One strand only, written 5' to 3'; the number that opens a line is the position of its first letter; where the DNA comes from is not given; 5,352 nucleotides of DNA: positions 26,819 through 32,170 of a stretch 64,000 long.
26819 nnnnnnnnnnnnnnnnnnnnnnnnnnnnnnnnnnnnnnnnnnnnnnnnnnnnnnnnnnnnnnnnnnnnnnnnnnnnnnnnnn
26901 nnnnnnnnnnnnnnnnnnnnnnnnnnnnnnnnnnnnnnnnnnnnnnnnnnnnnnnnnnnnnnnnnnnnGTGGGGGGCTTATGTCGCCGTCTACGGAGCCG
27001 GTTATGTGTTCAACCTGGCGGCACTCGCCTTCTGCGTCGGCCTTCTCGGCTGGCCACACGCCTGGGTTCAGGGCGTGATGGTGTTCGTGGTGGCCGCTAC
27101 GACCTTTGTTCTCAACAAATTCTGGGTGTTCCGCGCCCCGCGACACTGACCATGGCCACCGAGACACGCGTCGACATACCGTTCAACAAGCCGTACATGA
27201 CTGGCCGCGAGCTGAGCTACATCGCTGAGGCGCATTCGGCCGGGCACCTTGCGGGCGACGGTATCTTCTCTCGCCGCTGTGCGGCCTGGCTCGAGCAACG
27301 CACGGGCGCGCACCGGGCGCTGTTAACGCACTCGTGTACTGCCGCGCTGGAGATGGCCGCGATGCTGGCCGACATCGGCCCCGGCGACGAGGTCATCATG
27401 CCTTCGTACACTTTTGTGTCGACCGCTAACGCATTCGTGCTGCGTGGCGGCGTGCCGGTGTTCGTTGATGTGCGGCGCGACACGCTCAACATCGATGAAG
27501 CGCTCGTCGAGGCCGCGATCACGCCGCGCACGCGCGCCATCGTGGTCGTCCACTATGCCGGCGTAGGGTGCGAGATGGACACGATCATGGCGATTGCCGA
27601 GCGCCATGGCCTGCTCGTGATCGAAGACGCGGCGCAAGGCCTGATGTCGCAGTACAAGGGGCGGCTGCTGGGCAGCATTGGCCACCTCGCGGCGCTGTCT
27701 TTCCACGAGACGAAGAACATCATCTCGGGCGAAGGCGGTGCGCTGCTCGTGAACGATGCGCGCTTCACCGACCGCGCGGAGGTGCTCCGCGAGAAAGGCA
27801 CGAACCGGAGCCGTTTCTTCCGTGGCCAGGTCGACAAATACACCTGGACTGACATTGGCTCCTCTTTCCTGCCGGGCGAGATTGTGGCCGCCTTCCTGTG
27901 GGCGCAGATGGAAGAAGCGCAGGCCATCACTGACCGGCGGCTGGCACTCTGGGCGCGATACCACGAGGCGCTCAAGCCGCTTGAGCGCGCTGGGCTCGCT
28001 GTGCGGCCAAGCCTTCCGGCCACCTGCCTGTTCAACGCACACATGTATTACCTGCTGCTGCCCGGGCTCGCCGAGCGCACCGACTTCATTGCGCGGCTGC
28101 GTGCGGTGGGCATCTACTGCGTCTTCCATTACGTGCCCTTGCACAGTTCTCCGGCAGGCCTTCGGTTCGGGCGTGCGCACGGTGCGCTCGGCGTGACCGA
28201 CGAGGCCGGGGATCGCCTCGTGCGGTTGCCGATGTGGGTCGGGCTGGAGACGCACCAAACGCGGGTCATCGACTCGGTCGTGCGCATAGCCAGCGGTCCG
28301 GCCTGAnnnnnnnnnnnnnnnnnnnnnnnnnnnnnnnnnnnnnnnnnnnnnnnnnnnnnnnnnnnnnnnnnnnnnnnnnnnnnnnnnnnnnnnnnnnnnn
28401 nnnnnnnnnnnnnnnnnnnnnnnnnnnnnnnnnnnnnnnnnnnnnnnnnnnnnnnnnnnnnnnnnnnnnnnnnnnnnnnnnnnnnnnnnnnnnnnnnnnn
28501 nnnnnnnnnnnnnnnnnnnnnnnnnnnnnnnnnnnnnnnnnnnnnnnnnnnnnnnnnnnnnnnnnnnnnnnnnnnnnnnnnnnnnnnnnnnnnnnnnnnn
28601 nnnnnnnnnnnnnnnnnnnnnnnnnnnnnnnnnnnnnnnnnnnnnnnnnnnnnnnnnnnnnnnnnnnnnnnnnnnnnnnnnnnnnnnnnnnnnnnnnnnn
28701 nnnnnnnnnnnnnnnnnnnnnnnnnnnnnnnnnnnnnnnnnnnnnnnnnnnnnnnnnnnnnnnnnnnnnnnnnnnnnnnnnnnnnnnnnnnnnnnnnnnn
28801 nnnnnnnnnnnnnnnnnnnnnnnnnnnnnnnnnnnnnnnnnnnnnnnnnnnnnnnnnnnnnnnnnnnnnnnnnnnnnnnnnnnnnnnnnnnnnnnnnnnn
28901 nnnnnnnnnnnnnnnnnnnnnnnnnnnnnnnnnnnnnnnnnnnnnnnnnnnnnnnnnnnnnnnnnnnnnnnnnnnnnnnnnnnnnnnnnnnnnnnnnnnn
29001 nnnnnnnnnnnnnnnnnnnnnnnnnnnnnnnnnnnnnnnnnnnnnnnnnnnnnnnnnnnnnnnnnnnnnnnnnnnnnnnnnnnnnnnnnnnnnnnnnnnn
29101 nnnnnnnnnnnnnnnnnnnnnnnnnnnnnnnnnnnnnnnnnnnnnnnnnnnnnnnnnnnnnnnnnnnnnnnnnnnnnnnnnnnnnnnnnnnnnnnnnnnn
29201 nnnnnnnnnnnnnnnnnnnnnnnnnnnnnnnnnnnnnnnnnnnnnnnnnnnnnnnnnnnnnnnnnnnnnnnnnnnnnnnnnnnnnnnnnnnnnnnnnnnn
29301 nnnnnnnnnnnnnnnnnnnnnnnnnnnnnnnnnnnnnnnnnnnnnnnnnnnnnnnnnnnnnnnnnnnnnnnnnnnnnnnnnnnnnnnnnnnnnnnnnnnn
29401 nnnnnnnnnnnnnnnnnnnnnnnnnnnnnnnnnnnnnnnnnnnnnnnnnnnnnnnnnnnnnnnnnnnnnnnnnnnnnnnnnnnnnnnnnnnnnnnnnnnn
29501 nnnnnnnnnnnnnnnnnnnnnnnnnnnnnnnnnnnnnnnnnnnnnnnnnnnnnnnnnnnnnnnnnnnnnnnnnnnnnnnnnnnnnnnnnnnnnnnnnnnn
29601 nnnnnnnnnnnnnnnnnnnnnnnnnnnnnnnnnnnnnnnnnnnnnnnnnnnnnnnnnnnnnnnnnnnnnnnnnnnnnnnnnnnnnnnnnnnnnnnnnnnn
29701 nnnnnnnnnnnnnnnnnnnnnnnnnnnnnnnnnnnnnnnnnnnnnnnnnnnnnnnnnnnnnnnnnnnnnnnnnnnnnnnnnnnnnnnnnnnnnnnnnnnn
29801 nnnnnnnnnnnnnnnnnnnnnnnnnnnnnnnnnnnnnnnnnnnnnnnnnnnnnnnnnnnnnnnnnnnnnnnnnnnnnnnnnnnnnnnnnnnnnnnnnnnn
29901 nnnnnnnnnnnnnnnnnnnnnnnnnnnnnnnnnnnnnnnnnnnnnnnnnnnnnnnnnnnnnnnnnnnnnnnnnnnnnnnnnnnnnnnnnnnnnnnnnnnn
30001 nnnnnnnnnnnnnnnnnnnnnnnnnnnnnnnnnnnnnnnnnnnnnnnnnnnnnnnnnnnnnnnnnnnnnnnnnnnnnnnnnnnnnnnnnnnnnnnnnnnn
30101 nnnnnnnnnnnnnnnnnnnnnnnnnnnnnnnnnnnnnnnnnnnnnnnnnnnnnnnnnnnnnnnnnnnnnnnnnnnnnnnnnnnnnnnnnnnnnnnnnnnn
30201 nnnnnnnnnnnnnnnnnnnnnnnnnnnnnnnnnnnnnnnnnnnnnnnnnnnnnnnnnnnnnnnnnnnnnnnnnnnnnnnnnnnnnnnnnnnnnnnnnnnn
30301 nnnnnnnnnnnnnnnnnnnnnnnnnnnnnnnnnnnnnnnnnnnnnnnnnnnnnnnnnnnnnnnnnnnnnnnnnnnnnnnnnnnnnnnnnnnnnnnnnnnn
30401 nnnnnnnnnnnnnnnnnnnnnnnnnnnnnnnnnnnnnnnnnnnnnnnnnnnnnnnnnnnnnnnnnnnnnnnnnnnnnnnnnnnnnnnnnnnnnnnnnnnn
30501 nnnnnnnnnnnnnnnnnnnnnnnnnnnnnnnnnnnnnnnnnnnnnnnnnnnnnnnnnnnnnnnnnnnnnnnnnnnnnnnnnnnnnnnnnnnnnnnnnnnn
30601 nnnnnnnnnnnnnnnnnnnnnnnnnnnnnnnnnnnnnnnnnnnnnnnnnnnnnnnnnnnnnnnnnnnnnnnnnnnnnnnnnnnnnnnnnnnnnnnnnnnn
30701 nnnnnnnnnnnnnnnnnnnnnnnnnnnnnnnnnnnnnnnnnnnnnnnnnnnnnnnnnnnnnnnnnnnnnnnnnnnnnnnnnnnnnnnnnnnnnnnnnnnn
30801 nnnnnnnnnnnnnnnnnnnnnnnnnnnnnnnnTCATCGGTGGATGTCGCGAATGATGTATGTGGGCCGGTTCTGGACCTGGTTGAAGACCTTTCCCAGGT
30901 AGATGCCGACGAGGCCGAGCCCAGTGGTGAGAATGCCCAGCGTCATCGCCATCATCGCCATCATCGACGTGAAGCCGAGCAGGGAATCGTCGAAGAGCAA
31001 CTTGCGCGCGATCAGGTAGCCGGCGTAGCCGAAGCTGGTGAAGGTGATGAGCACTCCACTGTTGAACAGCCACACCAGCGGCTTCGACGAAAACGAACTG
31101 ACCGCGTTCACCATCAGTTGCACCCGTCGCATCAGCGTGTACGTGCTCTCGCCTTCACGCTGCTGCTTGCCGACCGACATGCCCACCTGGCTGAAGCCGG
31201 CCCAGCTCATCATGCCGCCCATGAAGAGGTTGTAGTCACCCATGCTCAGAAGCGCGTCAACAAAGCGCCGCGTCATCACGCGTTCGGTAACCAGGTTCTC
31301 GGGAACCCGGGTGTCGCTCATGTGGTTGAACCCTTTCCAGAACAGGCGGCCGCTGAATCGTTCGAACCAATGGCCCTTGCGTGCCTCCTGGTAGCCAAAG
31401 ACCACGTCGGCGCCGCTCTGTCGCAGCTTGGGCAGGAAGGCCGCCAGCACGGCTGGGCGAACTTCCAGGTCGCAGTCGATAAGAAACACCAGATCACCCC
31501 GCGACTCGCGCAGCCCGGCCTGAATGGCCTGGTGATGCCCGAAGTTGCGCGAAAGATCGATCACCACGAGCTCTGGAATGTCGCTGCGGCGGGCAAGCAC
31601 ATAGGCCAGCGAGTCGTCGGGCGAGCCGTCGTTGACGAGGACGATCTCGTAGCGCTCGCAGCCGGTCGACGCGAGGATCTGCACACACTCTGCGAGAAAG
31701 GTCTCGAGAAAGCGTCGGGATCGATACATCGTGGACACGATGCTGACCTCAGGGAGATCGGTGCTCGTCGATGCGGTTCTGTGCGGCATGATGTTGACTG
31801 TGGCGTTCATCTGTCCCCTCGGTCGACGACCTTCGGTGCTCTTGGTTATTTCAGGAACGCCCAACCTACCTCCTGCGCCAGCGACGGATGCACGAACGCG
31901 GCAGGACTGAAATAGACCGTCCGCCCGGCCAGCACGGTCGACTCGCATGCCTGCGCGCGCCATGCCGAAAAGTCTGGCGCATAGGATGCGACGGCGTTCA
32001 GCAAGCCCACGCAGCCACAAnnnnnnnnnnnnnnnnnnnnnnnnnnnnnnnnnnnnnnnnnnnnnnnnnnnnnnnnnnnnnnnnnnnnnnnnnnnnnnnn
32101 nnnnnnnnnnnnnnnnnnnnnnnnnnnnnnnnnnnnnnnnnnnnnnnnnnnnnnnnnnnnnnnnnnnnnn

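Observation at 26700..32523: Best candidate for an undescribed system: Arn/Gtr-like six-gene cassette for periplasmic transfer of an N-acylated amino sugar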

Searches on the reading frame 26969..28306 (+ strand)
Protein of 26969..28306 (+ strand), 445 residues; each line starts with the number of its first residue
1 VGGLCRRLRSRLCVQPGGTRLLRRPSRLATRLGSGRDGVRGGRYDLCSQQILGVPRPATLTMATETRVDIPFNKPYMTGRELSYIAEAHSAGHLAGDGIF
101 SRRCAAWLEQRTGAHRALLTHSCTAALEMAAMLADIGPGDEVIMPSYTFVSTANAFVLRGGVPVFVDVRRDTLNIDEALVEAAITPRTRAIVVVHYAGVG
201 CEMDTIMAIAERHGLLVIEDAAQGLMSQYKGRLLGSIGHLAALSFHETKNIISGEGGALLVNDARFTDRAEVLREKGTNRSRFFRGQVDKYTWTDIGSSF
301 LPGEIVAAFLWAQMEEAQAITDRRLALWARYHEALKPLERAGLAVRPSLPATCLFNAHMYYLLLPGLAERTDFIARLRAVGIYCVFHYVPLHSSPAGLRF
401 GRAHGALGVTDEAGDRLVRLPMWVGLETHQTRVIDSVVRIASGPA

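Call 4: search_protein_families(library=pfam, proteins=[window:26969-28306:+], max_evalue=0.01)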
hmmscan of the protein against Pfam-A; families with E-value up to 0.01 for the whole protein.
window:26969-28306:+ (445 aa): 5 families
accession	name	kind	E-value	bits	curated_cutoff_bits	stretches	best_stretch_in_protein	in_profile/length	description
PF01041.23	DegT_DnrJ_EryC1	-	7.5e-83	279.1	19.8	1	79-437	5-359/360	DegT/DnrJ/EryC1/StrS aminotransferase family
PF00155.27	Aminotran_1_2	-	9.2e-08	32.1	19.7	1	100-220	47-185/361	Aminotransferase class I and II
PF00266.25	Aminotran_5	-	1.9e-05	24.3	21.5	1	115-227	62-182/371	Aminotransferase class-V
PF01212.27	Beta_elim_lyase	-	0.0069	16.2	27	0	102-222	35-170/288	Beta-eliminating lyase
PF01053.26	Cys_Met_Meta_PP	-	0.0091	15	27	0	112-220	65-173/381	Cys/Met metabolism PLP-dependent enzyme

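Call 5: search_protein_families(library=ncbifam, proteins=[window:26969-28306:+], max_evalue=0.01)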
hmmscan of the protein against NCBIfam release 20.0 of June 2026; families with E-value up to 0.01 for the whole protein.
window:26969-28306:+ (445 aa): 29 families (the best 25 are shown)
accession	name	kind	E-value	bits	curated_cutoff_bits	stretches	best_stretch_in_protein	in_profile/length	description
TIGR02379.1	ECA_wecE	subfamily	3.8e-183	608.5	434.85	1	70-439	2-373/376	dTDP-4-amino-4,6-dideoxy-D-glucose transaminase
NF008687.0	PRK11706.1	equivalog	3.8e-181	601.8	375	1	70-439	2-372/375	dTDP-4-amino-4,6-dideoxygalactose transaminase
NF008658.2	PRK11658.1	equivalog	8.1e-59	199.2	631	1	70-440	5-376/379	UDP-4-amino-4-deoxy-L-arabinose aminotransferase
TIGR03588.1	PseC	equivalog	1.8e-57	195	423.5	1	98-438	29-377/380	UDP-4-amino-4,6-dideoxy-N-acetyl-beta-L-altrosamine transaminase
TIGR04181.1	NHT_00031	hypoth_equivalog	1.1e-50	172.6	420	1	70-421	1-357/359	LegC family aminotransferase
NF011936.0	PRK15407.1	equivalog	5.1e-38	130.9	423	1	134-339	108-331/440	lipopolysaccharide biosynthesis protein RfbH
TIGR04427.1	PLP_DesI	equivalog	2.2e-37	129.1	650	1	91-441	44-382/390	dTDP-4-dehydro-6-deoxyglucose aminotransferase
NF005816.0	PRK07682.1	equivalog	5.7e-11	41.7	620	1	118-221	94-203/390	aminotransferase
NF041364.1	GntC_guanitoxin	equivalog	1.7e-08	33.7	415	1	113-221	59-174/356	guanitoxin biosynthesis PLP-dependent (S)-gamma-hydroxy-L-arginine cyclodehydratase GntC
NF009079.0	PRK12414.1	subfamily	7.6e-08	31.8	481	1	129-193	104-168/384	methionine aminotransferase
NF005817.0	PRK07683.1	equivalog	7.8e-08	31.4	575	1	117-195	92-169/387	aminotransferase A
NF006488.0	PRK08912.1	equivalog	9e-08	31.4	498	1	117-193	90-165/387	aminotransferase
NF006569.0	PRK09082.1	subfamily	1.1e-07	31.4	420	1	118-194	95-170/386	methionine aminotransferase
NF004770.0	PRK06108.1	subfamily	1.4e-07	30.7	422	1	108-225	90-214/396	pyridoxal phosphate-dependent aminotransferase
NF004621.0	PRK05957.1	equivalog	1.5e-07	30.5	498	1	129-195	103-168/389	pyridoxal phosphate-dependent aminotransferase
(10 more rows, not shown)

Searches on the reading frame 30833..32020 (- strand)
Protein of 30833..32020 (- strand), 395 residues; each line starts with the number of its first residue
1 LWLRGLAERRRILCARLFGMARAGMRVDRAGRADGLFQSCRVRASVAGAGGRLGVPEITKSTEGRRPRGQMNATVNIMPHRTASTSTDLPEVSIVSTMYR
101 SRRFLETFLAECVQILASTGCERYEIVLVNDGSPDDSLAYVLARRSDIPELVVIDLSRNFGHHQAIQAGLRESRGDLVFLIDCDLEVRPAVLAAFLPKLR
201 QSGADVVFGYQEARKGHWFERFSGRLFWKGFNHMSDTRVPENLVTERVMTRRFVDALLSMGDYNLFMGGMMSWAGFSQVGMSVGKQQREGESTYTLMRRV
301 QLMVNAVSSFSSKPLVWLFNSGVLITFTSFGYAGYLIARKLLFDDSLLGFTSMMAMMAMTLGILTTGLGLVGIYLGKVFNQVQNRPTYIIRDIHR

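Call 4: search_protein_families(library=pfam, proteins=[window:30833-32020:-], max_evalue=0.01)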
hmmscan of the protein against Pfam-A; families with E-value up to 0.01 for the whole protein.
window:30833-32020:- (395 aa): 3 families
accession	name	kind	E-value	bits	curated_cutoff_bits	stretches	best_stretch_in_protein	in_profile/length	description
PF00535.33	Glycos_transf_2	-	1.5e-22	80.7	23.3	1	93-231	1-136/168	Glycosyl transferase family 2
PF12804.13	NTP_transf_3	-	3.1e-06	27.9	27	1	106-225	24-136/160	MobA-like NTP transferase domain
PF13641.12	Glyco_tranf_2_3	-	0.0019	18.7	27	1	97-219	8-131/230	Glycosyltransferase like family 2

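Call 5: search_protein_families(library=ncbifam, proteins=[window:30833-32020:-], max_evalue=0.01)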
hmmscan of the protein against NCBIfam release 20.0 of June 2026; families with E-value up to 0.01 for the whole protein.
window:30833-32020:- (395 aa): 11 families
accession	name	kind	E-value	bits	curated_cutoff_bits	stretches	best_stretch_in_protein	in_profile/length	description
NF047588.1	GlcsyltransPgfSStrep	equivalog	4.2e-46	157.6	500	1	92-392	3-304/308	glycosyltransferase PgfS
NF007986.1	PRK10714.1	equivalog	4e-37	127.9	529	1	88-393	4-311/316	undecaprenyl-phosphate 4-deoxy-4-formamido-L-arabinose transferase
NF041875.1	EPS_EpsD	equivalog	5.3e-12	45.8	370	1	105-211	14-116/325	exopolysaccharide biosynthesis glycosyltransferase EpsD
TIGR03937.1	PgaC_IcaA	equivalog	4.7e-11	42.3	422.3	1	80-193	35-144/407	poly-beta-1,6-N-acetyl-D-glucosamine synthase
NF007482.0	PRK10073.1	equivalog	4.9e-11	42.2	423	1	88-197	4-108/334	glycosyltransferase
TIGR04242.1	nodulat_NodC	equivalog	9.9e-10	37.9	550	1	83-228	41-187/395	chitooligosaccharide synthase NodC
TIGR03965.1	mycofact_glyco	equivalog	7.6e-08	31.6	280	1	82-207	67-187/467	mycofactocin biosynthesis glycosyltransferase MftF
TIGR03111.1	glyc2_xrt_Gpos1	hypoth_equivalog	1.9e-06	26.9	363.95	1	81-188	40-145/439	TIGR03111 family XrtG-associated glycosyltransferase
NF047683.1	TeichurnBiosyTuaG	equivalog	6.9e-05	22.6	400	1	89-197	5-109/252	teichuronic acid biosynthesis protein TuaG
NF041394.1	GtaseAglG_Halo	equivalog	0.00012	21.4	440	1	91-193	2-101/304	glucosyl-dolichyl phosphate glucuronosyltransferase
NF050819.1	PolSacchBiosHfsG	equivalog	0.0036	16.5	500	1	122-209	37-127/302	polysaccharide biosynthesis protein HfsG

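Call 31: search_solved_structures(query=window:30833-31810:-, max_evalue=0.001)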
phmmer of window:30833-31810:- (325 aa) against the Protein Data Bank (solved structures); distinct sequences matched with E-value up to 0.001: 18.
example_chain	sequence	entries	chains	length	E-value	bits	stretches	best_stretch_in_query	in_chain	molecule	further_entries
5ekp_C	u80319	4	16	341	5.1e-47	163.8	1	19-323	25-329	Uncharacterized glycosyltransferase sll0501 | Glycosyltransferase sll0501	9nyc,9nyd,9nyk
9nye_A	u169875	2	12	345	5.3e-47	163.8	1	19-323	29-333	Glycosyltransferase sll0501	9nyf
5eke_A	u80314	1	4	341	6.8e-47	163.4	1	19-323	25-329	Uncharacterized glycosyltransferase sll0501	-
9hwj_A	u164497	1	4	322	7.2e-34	120.6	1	20-323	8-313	Undecaprenyl-phosphate 4-deoxy-4-formamido-L-arabinose transferase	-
9bhc_C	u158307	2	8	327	9.9e-28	100.5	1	19-323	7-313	Undecaprenyl-phosphate 4-deoxy-4-formamido-L-arabinose transferase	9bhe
8vxh_A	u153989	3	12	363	1.3e-27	100.1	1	18-323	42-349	Undecaprenyl-phosphate 4-deoxy-4-formamido-L-arabinose transferase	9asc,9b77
5mlz_A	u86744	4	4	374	8e-08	35.1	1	21-147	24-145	Dolichol monophosphate mannose synthase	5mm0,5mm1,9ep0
2z87_A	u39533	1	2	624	1.9e-05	27.3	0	19-131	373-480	Chondroitin synthase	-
2z86_A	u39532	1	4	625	1.9e-05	27.3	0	19-131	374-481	Chondroitin synthase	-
5hea_A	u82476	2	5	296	6.3e-05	25.6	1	35-160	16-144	Putative glycosyltransferase (GalT1)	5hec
8vh7_A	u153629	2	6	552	8.5e-05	25.2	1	15-114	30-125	Heparosan synthase B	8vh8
8viw_A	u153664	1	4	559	8.7e-05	25.1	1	15-114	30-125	Heparosan synthase B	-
3bcv_A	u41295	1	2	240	0.00012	24.7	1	19-118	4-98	Putative glycosyltransferase protein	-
6p61_A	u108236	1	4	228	0.00016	24.3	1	19-118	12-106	Glycosyltransferase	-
9jma_A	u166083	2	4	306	0.00022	23.8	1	33-138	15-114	GalNAc(5)-diNAcBac-PP-undecaprenol beta-1,3-glucosyltransferase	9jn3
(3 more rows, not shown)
